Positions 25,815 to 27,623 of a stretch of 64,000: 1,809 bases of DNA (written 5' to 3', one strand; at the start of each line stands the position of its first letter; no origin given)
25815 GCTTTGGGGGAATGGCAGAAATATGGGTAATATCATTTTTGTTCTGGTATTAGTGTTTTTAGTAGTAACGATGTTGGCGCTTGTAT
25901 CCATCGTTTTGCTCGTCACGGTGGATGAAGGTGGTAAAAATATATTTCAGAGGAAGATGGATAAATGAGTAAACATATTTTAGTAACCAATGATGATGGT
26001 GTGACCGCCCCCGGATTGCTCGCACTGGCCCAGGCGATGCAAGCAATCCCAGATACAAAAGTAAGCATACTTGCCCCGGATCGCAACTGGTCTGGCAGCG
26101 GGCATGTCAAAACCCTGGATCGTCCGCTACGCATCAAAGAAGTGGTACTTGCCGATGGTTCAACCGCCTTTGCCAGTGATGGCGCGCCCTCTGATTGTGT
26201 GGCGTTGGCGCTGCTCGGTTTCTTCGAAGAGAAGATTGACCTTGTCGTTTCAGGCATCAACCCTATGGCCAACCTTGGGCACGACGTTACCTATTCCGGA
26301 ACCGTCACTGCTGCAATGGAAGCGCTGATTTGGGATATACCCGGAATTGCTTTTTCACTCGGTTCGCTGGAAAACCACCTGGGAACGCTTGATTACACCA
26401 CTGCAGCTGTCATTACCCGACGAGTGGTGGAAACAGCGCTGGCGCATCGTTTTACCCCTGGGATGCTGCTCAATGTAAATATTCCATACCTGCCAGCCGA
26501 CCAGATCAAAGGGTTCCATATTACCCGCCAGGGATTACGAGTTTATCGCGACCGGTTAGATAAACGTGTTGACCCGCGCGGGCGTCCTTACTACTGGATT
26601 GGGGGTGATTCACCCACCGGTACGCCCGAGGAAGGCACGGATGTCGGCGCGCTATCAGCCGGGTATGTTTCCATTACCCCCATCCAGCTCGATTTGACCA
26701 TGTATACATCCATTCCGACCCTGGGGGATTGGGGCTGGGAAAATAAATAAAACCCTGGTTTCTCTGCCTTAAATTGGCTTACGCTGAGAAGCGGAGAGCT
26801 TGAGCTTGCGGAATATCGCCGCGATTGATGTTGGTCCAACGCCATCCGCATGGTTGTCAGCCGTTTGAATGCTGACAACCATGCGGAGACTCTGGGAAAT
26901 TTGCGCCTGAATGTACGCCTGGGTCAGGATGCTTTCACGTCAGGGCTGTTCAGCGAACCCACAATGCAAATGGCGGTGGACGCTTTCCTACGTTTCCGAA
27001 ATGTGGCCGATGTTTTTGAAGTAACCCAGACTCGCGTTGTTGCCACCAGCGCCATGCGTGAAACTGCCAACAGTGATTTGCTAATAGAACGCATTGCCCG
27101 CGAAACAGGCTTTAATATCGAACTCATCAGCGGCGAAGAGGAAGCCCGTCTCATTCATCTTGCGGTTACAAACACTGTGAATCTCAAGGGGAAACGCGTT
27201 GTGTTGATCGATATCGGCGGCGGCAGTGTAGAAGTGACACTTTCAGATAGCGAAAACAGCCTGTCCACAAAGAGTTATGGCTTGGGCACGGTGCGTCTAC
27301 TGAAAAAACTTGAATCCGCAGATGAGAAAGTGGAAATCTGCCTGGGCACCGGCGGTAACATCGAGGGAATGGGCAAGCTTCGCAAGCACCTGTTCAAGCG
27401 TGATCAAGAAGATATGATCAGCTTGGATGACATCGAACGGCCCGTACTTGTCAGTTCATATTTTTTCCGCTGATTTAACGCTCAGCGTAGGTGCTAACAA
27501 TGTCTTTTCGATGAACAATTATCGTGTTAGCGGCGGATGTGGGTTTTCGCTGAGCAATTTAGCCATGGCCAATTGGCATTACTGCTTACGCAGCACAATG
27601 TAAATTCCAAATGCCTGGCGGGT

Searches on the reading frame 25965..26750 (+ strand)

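Call 48: search_protein_families(library=ncbifam, max_evalue=1e-8, proteins=[window:25965-26750:+])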
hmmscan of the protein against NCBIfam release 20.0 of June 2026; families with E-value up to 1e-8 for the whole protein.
window:25965-26750:+ (261 aa): 13 families
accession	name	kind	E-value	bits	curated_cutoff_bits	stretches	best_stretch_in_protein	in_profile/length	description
NF001490.0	PRK00346.1-4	equivalog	2.4e-81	272.6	233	1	4-256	2-250/254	5'/3'-nucleotidase SurE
NF001489.0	PRK00346.1-3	equivalog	3.1e-76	256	295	1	4-256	2-244/250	5'/3'-nucleotidase SurE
NF001492.0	PRK00346.2-2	equivalog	4.2e-75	252.3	271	1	3-255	4-254/261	5'/3'-nucleotidase SurE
NF001494.0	PRK00346.2-4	equivalog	1.7e-67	227.6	313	1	3-256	2-256/259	5'/3'-nucleotidase SurE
NF001491.0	PRK00346.2-1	equivalog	3.5e-66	223.1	290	1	2-252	2-257/266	5'/3'-nucleotidase SurE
TIGR00087.1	surE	equivalog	2e-64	217.4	135.1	1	4-245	2-252/252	5'/3'-nucleotidase SurE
NF010545.0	PRK13935.1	equivalog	1.2e-63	214.8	365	1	4-254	2-246/254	stationary phase survival protein SurE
NF001488.0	PRK00346.1-1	equivalog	6.1e-60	202.7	396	1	4-256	2-243/253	5'/3'-nucleotidase SurE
NF010542.0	PRK13932.1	equivalog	8.7e-57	192.3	436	1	3-258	10-259/261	stationary phase survival protein SurE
NF010543.0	PRK13933.1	equivalog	8e-54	182.8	280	1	4-250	2-244/253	stationary phase survival protein SurE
NF001493.0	PRK00346.2-3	equivalog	4.9e-43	147.7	230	1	4-182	6-185/269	5'/3'-nucleotidase SurE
NF010541.0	PRK13931.1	equivalog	2.9e-42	144.9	422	1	4-253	2-256/261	5'/3'-nucleotidase SurE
NF010544.0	PRK13934.1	equivalog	4.1e-42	144.1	325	1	4-246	2-243/266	stationary phase survival protein SurE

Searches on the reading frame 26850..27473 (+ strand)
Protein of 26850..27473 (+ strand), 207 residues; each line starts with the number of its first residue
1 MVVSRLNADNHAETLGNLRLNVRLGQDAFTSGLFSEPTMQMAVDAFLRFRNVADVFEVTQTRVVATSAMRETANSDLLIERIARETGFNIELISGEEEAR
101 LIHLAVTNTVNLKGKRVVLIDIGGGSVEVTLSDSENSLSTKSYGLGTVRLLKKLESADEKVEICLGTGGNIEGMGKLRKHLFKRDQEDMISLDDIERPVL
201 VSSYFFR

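Call 48: search_protein_families(library=ncbifam, max_evalue=1e-8, proteins=[window:26850-27473:+])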
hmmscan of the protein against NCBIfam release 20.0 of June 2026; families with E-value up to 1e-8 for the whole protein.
window:26850-27473:+ (207 aa): 3 families
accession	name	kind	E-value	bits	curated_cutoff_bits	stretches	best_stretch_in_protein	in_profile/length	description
TIGR03706.1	exo_poly_only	exception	4.5e-40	137.8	307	1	1-154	14-164/300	exopolyphosphatase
NF008108.0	PRK10854.1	equivalog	6.8e-19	67.4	864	1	1-150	25-172/513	exopolyphosphatase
NF008260.0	PRK11031.1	equivalog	3.2e-18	66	624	1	9-153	27-170/496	guanosine-5'-triphosphate,3'-diphosphate diphosphatase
